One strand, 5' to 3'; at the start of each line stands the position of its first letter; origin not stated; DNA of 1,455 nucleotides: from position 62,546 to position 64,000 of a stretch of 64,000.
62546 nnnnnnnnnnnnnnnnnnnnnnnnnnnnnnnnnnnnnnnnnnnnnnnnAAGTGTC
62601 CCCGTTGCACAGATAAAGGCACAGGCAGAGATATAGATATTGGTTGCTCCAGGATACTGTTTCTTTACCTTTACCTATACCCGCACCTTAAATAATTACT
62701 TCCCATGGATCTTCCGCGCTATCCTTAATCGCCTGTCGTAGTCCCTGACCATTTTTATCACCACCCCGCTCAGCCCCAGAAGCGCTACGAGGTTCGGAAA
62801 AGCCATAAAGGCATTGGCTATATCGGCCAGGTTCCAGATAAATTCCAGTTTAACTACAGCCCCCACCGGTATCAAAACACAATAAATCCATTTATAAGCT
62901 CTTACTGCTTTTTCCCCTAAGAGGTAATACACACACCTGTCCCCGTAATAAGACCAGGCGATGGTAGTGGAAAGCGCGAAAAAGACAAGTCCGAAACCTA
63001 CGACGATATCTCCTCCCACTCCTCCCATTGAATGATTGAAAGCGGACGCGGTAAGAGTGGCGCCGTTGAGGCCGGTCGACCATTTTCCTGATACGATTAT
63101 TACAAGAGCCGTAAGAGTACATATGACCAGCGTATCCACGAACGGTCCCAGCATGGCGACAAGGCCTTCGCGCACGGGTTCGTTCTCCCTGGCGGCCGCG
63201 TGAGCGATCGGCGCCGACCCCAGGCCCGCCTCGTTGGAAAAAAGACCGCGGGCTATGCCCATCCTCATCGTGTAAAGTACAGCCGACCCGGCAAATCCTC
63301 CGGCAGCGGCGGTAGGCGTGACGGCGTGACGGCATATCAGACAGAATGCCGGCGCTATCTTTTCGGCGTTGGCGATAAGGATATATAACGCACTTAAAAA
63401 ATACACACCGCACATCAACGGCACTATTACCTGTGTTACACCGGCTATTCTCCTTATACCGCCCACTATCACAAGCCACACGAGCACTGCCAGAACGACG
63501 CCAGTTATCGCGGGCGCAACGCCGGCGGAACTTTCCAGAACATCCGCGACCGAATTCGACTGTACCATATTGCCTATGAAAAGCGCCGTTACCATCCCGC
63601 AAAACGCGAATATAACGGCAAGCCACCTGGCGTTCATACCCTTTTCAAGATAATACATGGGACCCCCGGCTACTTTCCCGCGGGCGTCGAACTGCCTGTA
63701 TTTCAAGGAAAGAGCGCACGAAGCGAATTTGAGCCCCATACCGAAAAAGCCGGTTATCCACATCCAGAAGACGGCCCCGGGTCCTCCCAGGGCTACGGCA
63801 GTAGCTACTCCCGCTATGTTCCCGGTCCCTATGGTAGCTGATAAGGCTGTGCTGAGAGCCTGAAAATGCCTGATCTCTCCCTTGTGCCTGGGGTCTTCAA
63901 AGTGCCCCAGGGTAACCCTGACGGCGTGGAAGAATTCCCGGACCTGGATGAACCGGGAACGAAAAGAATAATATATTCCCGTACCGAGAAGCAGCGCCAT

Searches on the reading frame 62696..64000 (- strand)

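Call 27: search_protein_families(library=pfam, proteins=[window:62696-64000:-], max_evalue=0.0001)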
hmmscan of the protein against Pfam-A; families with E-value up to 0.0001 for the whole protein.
window:62696-64000:- (434 aa): 1 family
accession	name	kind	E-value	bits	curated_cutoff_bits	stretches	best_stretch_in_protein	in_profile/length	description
PF01235.23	Na_Ala_symp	-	2.9e-139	465.1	24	1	38-426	8-384/392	Sodium:alanine symporter family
